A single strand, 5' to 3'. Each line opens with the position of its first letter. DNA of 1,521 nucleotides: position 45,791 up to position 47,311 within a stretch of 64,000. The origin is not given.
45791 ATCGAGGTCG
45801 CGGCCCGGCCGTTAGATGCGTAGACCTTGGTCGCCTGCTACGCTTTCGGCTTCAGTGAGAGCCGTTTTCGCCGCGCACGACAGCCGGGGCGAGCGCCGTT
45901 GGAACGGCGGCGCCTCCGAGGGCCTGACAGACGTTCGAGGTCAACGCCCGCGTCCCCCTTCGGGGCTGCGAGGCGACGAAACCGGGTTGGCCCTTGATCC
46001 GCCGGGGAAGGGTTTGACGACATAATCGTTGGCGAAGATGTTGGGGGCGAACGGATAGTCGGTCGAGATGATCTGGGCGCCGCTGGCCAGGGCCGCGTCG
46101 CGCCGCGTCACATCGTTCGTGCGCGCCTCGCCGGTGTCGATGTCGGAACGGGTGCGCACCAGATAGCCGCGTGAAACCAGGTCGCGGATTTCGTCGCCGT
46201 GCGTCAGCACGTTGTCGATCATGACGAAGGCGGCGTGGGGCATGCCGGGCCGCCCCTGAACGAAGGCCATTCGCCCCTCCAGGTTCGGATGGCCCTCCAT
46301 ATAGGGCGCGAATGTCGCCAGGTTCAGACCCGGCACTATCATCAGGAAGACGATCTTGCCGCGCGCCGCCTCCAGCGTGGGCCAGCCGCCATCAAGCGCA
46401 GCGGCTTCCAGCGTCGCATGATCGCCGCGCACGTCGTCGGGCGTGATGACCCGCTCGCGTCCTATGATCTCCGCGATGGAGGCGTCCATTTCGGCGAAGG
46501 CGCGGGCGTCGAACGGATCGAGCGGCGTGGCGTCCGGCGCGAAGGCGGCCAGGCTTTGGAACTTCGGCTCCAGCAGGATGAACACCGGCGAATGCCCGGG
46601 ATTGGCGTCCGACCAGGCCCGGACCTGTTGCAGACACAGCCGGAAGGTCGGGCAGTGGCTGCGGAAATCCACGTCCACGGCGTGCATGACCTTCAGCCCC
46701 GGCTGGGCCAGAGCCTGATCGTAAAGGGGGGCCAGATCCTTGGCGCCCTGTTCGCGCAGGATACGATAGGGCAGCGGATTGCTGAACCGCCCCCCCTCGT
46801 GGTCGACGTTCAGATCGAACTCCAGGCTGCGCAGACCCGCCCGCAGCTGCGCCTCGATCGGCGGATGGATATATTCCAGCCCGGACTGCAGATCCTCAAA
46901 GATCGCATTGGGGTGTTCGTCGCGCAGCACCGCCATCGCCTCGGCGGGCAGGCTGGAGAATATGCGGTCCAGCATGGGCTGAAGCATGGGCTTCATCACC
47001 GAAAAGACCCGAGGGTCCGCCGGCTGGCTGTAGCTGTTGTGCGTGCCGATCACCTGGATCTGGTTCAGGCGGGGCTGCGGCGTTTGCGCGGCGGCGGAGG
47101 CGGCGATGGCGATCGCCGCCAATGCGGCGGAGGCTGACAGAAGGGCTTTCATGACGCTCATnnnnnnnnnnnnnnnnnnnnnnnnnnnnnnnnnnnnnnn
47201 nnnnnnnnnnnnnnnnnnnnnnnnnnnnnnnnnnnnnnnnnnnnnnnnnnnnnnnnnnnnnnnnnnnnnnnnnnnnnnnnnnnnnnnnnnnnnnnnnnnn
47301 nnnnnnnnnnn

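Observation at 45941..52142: Accessory cassette MFS - double TetR - TonB receptor - secreted PI-PLC-like enzyme: candidate phospholipid/glycolipid head-group scavenging system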

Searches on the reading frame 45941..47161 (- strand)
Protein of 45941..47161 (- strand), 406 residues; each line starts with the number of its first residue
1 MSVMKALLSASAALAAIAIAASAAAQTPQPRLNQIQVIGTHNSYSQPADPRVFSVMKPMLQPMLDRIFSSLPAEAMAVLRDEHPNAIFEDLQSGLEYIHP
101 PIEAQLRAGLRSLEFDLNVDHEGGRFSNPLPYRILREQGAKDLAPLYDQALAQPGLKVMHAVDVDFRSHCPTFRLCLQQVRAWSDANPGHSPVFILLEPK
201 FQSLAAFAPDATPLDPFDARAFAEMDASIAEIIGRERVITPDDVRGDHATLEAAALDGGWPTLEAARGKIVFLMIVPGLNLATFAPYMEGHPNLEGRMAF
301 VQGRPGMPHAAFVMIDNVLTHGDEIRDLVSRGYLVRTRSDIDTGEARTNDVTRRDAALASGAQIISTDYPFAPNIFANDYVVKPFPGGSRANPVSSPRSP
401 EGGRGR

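Call 5: search_protein_families(library=pfam, proteins=[window:45941-47161:-], max_evalue=0.01)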
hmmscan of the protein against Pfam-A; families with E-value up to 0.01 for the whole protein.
window:45941-47161:- (406 aa): 1 family
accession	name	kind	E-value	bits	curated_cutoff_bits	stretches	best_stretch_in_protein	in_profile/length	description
PF16670.11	PI-PLC-C1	-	9.4e-104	347.4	29.9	1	31-389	2-323/329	Phosphoinositide phospholipase C, Ca2+-dependent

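Call 6: search_protein_families(library=ncbifam, proteins=[window:45941-47161:-], max_evalue=0.01)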
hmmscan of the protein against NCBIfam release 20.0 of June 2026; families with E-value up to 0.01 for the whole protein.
window:45941-47161:- (406 aa): 0 families

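Call 18: search_solved_structures(query=window:45941-47161:-, max_evalue=0.01, show_alignments=2)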
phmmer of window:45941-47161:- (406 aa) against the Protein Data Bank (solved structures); distinct sequences matched with E-value up to 0.01: 2.
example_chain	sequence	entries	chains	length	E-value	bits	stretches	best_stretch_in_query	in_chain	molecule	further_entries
3h4w_A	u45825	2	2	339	3.2e-11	46.1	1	163-278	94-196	Phosphatidylinositol-specific phospholipase C1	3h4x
5fyo_A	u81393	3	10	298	0.00014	24.3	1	174-274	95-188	PHOSPHOINOSITOL-SPECIFIC PHOSPHOLIPASE C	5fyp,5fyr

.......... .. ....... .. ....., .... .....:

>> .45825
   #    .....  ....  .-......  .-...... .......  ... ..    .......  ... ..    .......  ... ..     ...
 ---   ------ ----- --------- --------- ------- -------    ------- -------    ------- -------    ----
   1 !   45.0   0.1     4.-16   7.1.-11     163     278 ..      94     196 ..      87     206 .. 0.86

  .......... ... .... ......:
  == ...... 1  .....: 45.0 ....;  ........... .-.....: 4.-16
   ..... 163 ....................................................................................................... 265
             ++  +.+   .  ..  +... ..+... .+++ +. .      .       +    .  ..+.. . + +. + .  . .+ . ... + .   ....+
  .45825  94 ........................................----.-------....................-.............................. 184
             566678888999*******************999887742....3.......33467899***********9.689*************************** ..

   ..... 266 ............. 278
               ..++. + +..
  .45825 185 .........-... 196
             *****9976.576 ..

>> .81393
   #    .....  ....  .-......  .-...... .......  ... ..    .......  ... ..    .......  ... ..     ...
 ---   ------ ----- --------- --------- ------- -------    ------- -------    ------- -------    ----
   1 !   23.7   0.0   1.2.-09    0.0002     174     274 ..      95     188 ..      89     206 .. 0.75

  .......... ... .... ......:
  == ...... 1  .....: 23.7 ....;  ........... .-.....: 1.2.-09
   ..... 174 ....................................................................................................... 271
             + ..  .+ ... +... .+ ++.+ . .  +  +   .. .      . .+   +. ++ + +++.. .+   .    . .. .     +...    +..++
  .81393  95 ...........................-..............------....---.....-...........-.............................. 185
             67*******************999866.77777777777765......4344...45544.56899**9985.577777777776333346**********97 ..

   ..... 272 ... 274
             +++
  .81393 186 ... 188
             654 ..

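Call 19: find_homologous_proteins(query=window:45941-47161:-, max_evalue=1e-10)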
Query window:45941-47161:- (406 aa): 2812 proteins with E <= 1e-10 among 8000 candidates; the best 120 are listed.
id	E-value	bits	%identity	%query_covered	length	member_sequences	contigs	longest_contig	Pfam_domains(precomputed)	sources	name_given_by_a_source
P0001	2.2e-265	898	100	99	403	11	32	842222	PF16670.12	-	-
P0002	3.8e-264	894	99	99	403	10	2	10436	PF16670.12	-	-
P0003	1.5e-263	892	99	99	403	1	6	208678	PF16670.12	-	-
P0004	1.2e-259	879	98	99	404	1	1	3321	PF16670.12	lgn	-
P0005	3.3e-253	858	95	99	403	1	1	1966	PF16670.12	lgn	-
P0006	6.6e-252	853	94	99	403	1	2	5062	PF16670.12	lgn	-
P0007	2.9e-251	851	96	97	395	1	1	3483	PF16670.12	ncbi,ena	-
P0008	1.5e-231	786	86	99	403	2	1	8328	PF16670.12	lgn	-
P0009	1.2e-224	764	84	97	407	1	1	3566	PF16670.12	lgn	-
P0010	5.7e-223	758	89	92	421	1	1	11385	PF16670.12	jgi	-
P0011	9.1e-222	754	84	97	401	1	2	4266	PF16670.12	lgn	-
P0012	1.9e-216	737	83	91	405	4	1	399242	PF16670.12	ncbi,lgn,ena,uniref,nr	ncbi:Ca2+-dependent phosphoinositide-specific phospholipase C [Caulobacter sp. RHG1]|uniref:Ca2+-dep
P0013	2.5e-206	703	79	92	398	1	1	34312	PF16670.12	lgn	-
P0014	1.4e-199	681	78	91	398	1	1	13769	PF16670.12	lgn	-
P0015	9.2e-199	678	78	95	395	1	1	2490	PF16670.12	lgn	-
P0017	1.5e-197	674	78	92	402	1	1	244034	PF16670.12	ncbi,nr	ncbi:phosphatidylinositol-specific phospholipase C1-like protein [Luteimonas sp. Y-2-2-4F]|nr:Ca2+-d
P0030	1.8e-188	645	75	90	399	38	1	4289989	PF16670.12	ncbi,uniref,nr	ncbi:Ca2+-dependent phosphoinositide-specific phospholipase C [Phenylobacterium sp. NIBR 498073]|uni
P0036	2.1e-179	615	70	95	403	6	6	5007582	PF16670.12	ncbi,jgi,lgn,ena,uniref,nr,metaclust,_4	ncbi:hypothetical protein SMRA8_2921 [Stenotrophomonas maltophilia RA8]|uniref:Ca2+-dependent phosph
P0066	9.0e-149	514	60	95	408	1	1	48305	PF16670.12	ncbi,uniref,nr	ncbi:Ca2+-dependent phosphoinositide-specific phospholipase C [Pseudohalioglobus lutimaris]|uniref:C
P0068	1.8e-147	510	60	90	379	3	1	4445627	PF16670.12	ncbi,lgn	-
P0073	9.2e-145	501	57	94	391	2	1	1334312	PF16670.12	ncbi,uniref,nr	ncbi:phosphatidylinositol-specific phospholipase C1-like protein [Terriglobus tenax]|uniref:phosphat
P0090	1.8e-141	490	59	92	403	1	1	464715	PF16670.12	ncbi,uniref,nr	ncbi:hypothetical protein CLG96_06605 [Sphingomonas oleivorans]|uniref:Calcium-dependent phosphoinos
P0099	1.4e-139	484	56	95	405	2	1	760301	PF16670.12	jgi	jgi:hypothetical protein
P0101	1.8e-139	483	57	89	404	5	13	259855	PF16670.12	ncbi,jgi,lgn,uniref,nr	ncbi:hypothetical protein C100_14065 [Sphingobium sp. C100]|jgi:hypothetical protein|uniref:Ca2+-dep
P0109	2.7e-138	479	58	90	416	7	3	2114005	PF16670.12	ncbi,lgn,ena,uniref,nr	ncbi:Ca2+-dependent phosphoinositide-specific phospholipase C [Novosphingobium aerophilum]|uniref:Ca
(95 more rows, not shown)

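Call 21: find_encoding_contigs(protein=P0012, flank=8000, max_places=2)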
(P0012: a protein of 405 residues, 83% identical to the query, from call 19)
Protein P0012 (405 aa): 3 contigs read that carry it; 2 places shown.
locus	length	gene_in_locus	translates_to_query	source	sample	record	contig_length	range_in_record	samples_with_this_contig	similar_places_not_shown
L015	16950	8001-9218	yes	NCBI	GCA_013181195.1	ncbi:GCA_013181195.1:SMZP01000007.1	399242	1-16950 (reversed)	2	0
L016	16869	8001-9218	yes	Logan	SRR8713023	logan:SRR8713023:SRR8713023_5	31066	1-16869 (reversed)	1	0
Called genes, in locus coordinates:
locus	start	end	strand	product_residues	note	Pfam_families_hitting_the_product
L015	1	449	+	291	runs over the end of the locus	PF02653:BPD_transp_2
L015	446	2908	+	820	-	PF02653:BPD_transp_2, PF00005:ABC_tran, PF13304:AAA_21 (faint), PF13476:AAA_23 (faint), PF13555:AAA_29 (faint), PF13604:AAA_30 (faint), PF12399:BCA_ABC_TP_C, PF00005:ABC_tran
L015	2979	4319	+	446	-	PF07690:MFS_1, PF13347:MFS_2, PF07690:MFS_1 (weak)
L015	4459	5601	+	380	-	PF00440:TetR_N (weak)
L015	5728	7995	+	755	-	PF07715:Plug, PF00593:TonB_dep_Rec_b-barrel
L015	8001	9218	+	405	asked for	PF16670:PI-PLC-C1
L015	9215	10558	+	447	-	PF00232:Glyco_hydro_1, PF00150:Cellulase (faint), PF00232:Glyco_hydro_1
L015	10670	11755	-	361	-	-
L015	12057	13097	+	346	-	-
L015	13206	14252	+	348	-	-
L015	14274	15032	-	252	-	PF02517:Rce1-like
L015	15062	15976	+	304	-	-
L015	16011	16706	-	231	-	-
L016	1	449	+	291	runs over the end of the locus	PF02653:BPD_transp_2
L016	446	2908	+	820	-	PF02653:BPD_transp_2, PF00005:ABC_tran, PF13304:AAA_21 (faint), PF13476:AAA_23 (faint), PF13555:AAA_29 (faint), PF13604:AAA_30 (faint), PF12399:BCA_ABC_TP_C, PF00005:ABC_tran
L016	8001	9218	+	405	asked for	PF16670:PI-PLC-C1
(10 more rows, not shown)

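Call 22: find_encoding_contigs(protein=P0017, flank=8000, max_places=2)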
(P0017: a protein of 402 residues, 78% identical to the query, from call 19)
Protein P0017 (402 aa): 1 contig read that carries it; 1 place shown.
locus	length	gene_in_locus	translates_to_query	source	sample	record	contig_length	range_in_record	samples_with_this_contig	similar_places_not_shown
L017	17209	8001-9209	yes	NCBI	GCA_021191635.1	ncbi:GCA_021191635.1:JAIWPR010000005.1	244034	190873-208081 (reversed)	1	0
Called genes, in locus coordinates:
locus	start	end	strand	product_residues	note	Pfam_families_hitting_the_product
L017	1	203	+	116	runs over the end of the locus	-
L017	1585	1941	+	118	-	PF09966:DUF2200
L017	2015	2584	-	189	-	-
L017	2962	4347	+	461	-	PF13347:MFS_2, PF07690:MFS_1 (weak)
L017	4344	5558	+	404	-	PF00440:TetR_N (weak)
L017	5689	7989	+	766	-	PF07715:Plug, PF00593:TonB_dep_Rec_b-barrel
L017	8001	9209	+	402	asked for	PF16670:PI-PLC-C1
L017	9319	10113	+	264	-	PF01841:Transglut_core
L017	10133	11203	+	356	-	PF10005:Zn_ribbon_DZR_6, PF15887:Peptidase_Mx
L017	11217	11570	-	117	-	-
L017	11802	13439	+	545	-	PF08479:POTRA_2, PF03865:ShlB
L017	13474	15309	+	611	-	PF10102:DUF2341, PF13385:Laminin_G_3, PF01618:MotA_ExbB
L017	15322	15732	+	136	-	PF02472:ExbD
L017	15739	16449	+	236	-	PF13103:TonB_2 (weak)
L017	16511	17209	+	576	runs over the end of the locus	PF16930:Porin_5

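Call 23: find_encoding_contigs(protein=P0036, flank=8000, max_places=2)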
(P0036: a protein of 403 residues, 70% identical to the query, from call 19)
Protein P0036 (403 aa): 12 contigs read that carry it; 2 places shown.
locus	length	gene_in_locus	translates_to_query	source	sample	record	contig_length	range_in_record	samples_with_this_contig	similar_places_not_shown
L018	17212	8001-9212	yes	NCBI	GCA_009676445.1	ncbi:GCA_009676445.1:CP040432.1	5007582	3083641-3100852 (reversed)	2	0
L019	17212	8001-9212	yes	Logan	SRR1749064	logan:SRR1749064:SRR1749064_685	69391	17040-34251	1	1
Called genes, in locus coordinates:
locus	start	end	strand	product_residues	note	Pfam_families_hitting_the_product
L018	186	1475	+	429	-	PF12625:Arabinose_bd, PF12833:HTH_18, PF00165:HTH_AraC (weak)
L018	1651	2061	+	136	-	-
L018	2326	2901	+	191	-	PF11769:DUF3313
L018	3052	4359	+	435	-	PF13347:MFS_2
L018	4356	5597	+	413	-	PF00440:TetR_N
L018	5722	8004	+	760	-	PF07715:Plug, PF00593:TonB_dep_Rec_b-barrel, PF25183:OMP_b-brl_4 (weak)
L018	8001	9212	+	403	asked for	PF16670:PI-PLC-C1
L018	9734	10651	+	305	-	-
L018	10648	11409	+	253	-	PF18734:HEPN_AbiU2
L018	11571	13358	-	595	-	PF08805:PilS (weak)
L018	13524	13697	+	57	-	-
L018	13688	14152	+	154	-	-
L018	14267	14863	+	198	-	PF01656:CbiA, PF13614:AAA_31 (weak)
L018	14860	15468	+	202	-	-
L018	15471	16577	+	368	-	-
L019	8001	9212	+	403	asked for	PF16670:PI-PLC-C1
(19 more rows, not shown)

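Call 27: find_related_loci(query=window:45941-47161:-, collection=genome_contigs, flank=9000)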
Query window:45941-47161:- (406 aa) in genome_contigs; peptide patterns used: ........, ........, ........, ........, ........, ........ (x = any residue, [..] = any of these).
49 stretches matched a pattern; 10 encode a relative of the query (tblastn E <= 1e-3); 10 distinct loci.
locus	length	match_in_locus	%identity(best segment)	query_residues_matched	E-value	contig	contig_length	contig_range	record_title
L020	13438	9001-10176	81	1-394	0e+0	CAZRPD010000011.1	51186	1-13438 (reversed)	MAG TPA_asm: uncultured Caulobacter sp. isolate binchicken_co77_162 genome assembly, contig: NODE_761_length_51186_cov_7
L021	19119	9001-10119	78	31-406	0e+0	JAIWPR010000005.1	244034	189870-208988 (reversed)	Luteimonas sp. Y-2-2-4F Scaffold3_1, whole genome shotgun sequence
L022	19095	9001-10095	76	31-395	0e+0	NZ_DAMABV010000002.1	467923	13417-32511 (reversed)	MAG: Phenylobacterium sp. isolate CTOTU47976 NODE_3_length_467923_cov_26.136432, whole genome shotgun sequence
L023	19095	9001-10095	74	31-395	0e+0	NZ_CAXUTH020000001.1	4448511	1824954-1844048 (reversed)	Phenylobacterium sp. LjRoot97 LJR097c1, whole genome shotgun sequence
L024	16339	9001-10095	74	31-395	0e+0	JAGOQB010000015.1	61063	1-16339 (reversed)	MAG: Phenylobacterium sp. isolate Gw_Bodden_bin_98 Gw_Bodden_549_length_61063_cov_45.830166, whole genome shotgun sequen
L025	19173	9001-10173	70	5-395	0e+0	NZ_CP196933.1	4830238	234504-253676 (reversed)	Stenotrophomonas sp. S11A1a chromosome, complete genome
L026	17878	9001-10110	83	26-395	0e+0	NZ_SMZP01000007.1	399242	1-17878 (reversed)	Caulobacter sp. RHG1 Contig7, whole genome shotgun sequence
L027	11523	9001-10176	49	3-397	7e-113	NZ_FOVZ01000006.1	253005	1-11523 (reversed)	Sphingomonas sp. OK281, whole genome shotgun sequence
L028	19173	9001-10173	48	1-397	8e-111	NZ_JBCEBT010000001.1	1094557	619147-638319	Sphingomonas sp. 4RDLI-65 Contig_1, whole genome shotgun sequence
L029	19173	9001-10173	48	4-397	1e-110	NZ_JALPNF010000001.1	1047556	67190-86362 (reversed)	Sphingomonas faeni strain ERG1.4 NODE_1_length_1047556_cov_44.887026, whole genome shotgun sequence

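Call 29: find_encoding_contigs(protein=P0030, flank=8000, max_places=1)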
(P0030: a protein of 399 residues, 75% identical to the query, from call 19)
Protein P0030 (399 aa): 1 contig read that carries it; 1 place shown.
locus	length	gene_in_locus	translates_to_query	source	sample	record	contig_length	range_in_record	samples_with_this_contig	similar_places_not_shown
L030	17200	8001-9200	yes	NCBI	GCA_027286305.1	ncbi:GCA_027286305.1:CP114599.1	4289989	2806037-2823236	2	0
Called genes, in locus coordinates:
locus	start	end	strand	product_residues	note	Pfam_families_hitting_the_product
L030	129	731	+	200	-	PF00196:GerE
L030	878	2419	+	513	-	PF11563:Protoglobin, PF00015:MCPsignal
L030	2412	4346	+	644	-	PF08448:PAS_4, PF08447:PAS_3, PF00989:PAS, PF08448:PAS_4, PF13426:PAS_9, PF00512:HisKA, PF02518:HATPase_c, PF00072:Response_reg, +2 more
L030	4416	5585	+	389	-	PF00440:TetR_N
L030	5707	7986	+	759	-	PF07715:Plug, PF00593:TonB_dep_Rec_b-barrel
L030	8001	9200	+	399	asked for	PF16670:PI-PLC-C1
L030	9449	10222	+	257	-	PF12146:Hydrolase_4, PF00561:Abhydrolase_1, PF12697:Abhydrolase_6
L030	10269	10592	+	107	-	-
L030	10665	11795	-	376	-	PF01757:Acyl_transf_3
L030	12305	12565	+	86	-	-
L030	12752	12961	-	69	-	-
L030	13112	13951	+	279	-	PF00561:Abhydrolase_1, PF12146:Hydrolase_4, PF12697:Abhydrolase_6 (weak)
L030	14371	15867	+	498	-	PF13727:CoA_binding_3, PF02397:Bac_transf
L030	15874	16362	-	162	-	-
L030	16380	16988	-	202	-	PF00440:TetR_N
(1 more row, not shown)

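Call 30: find_encoding_contigs(protein=P0090, flank=8000, max_places=1)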
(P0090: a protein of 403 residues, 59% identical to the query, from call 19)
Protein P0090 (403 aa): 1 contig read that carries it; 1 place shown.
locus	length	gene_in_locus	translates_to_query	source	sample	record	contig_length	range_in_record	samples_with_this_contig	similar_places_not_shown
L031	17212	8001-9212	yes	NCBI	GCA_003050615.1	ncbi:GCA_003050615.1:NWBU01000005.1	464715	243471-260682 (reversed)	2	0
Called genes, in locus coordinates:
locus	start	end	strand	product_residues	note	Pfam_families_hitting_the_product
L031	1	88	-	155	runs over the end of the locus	-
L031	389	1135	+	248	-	PF13374:TPR_10 (faint), PF13432:TPR_16 (faint), PF14559:TPR_19 (faint), PF13424:TPR_12, PF00515:TPR_1 (weak), PF07719:TPR_2 (weak), PF13181:TPR_8 (weak), PF13428:TPR_14 (weak), +3 more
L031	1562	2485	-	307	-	PF00126:HTH_1, PF03466:LysR_substrate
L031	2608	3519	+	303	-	PF12146:Hydrolase_4, PF00561:Abhydrolase_1, PF12697:Abhydrolase_6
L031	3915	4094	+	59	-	-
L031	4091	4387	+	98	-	-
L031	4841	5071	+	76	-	-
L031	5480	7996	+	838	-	PF07715:Plug, PF00593:TonB_dep_Rec_b-barrel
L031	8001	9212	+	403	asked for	PF16670:PI-PLC-C1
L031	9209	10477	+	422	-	PF02698:DUF218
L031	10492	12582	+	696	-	PF17678:Glyco_hydro_92N, PF07971:Glyco_hydro_92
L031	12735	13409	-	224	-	PF00440:TetR_N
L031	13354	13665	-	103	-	-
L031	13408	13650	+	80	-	-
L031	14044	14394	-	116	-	-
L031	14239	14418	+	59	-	-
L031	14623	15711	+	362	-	PF01820:Dala_Dala_lig_N, PF02222:ATP-grasp, PF02786:CPSase_L_D2 (weak), PF07478:Dala_Dala_lig_C, PF13535:ATP-grasp_4 (faint)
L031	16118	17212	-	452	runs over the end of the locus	PF00072:Response_reg, PF00158:Sigma54_activat, PF14532:Sigma54_activ_2, PF07728:AAA_5, PF25601:AAA_lid_14, PF02954:HTH_8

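Call 31: find_encoding_contigs(protein=P0073, flank=8000, max_places=1)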
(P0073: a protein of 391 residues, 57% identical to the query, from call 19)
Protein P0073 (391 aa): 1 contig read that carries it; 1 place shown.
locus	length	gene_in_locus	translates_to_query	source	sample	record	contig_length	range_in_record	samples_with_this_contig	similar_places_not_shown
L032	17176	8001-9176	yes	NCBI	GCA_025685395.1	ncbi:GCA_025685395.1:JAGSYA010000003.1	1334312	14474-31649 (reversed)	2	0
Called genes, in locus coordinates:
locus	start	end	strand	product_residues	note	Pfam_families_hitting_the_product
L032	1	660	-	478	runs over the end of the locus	PF18979:DUF5715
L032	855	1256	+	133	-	PF07635:PSCyt1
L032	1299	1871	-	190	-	PF05198:IF3_N, PF00707:IF3_C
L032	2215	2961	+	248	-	PF00072:Response_reg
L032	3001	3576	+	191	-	PF00912:Transgly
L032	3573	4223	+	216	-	PF01613:Flavin_Reduct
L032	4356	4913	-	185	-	-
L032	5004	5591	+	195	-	PF00117:GATase, PF07722:Peptidase_C26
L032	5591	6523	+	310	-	-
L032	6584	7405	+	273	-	PF05175:MTS (weak), PF02353:CMAS (weak), PF13489:Methyltransf_23, PF01209:Ubie_methyltran, PF13847:Methyltransf_31, PF08241:Methyltransf_11, PF08242:Methyltransf_12, PF13649:Methyltransf_25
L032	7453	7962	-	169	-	-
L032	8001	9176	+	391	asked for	PF16670:PI-PLC-C1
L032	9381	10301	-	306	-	PF00149:Metallophos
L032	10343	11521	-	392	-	PF13506:Glyco_transf_21, PF00535:Glycos_transf_2 (weak), PF13641:Glyco_tranf_2_3, PF13632:Glyco_trans_2_3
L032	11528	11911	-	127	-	PF13411:MerR_1, PF13591:MerR_2, PF00376:MerR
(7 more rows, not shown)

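Call 32: find_encoding_contigs(protein=P0066, flank=8000, max_places=1)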
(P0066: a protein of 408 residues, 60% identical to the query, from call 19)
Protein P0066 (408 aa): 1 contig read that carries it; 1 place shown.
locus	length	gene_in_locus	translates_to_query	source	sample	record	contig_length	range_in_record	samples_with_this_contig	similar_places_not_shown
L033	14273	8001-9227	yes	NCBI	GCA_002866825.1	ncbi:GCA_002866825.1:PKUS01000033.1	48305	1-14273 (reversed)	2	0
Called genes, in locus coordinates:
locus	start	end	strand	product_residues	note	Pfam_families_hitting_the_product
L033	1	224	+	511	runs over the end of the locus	PF00884:Sulfatase, PF16347:SGSH_C (faint), PF14707:Sulfatase_C (weak)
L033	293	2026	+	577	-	PF00753:Lactamase_B, PF12706:Lactamase_B_2 (weak), PF14863:Alkyl_sulf_dimr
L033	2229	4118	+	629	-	PF12228:DUF3604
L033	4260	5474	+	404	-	PF12833:HTH_18, PF00165:HTH_AraC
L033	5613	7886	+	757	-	PF07715:Plug, PF00593:TonB_dep_Rec_b-barrel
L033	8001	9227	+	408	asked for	PF16670:PI-PLC-C1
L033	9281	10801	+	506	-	PF00245:Alk_phosphatase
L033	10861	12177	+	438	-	PF07690:MFS_1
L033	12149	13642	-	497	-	PF00884:Sulfatase, PF01663:Phosphodiest (weak), PF14707:Sulfatase_C (faint), PF16347:SGSH_C (weak)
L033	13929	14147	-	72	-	-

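Call 54: search_protein_families(library=pfam, proteins=[L015:9215-10558:+, L031:9209-10477:+], max_evalue=0.0001)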
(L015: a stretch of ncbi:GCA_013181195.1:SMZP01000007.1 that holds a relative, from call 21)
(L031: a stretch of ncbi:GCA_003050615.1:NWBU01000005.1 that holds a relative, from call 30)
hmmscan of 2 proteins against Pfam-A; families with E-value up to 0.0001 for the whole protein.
L015:9215-10558:+ (447 aa): 2 families
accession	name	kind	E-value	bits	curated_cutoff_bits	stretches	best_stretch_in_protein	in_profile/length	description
PF00232.24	Glyco_hydro_1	-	1.9e-62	211.7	22.6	2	44-209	8-180/453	Glycosyl hydrolase family 1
PF00150.24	Cellulase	-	2.4e-06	27.7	23.5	1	97-212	30-140/272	Cellulase (glycosyl hydrolase family 5)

L031:9209-10477:+ (422 aa): 1 family
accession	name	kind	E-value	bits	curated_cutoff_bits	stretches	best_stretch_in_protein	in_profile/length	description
PF02698.23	DUF218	-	1.8e-12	47.8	27.6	1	275-365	11-87/133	DUF218 domain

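Call 65: predict_structure(alignment_id=A1)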
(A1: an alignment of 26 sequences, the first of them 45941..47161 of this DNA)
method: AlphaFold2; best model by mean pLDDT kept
length: 406 residues; sequences in the alignment: 26
mean_pLDDT: 88.4   pTM: 0.88
mean pLDDT of the five models: 88.4, 87.3, 86.3, 84.1, 82.4
residues with pLDDT >= 90: 259; 70-90: 105; 50-70: 32; < 50: 10
segments of 3 or more residues with pLDDT < 50: 1-4, 401-406
pLDDT, mean of each block of 10 residues (from residue 1): 50 52 68 96 74 89 86 87 76 83 94 95 92 94 86 93 80 96 98 97 81 92 98 98 98 98 97 93 94 97 98 96 98 96 89 97 95 91 94 79 41
secondary structure, 60 per line:
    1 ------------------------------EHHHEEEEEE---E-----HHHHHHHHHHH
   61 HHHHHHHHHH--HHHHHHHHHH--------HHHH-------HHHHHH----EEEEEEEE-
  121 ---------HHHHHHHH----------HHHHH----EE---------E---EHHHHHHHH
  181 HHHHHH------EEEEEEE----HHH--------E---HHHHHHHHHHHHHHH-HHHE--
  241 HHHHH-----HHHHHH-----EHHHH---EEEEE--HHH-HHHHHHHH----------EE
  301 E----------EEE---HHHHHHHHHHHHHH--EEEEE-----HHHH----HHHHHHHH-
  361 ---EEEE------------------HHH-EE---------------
elements in order: E35-40 H50-70 H73-82 H91-94 H102-107 E112-119 H130-137 H148-152 H173-186 E193-199 H219-233 H241-245 H251-256 H263-266 E270-274 H281-288 E299-301 E312-314 H318-331 E334-338 H344-347 H352-359 E364-367
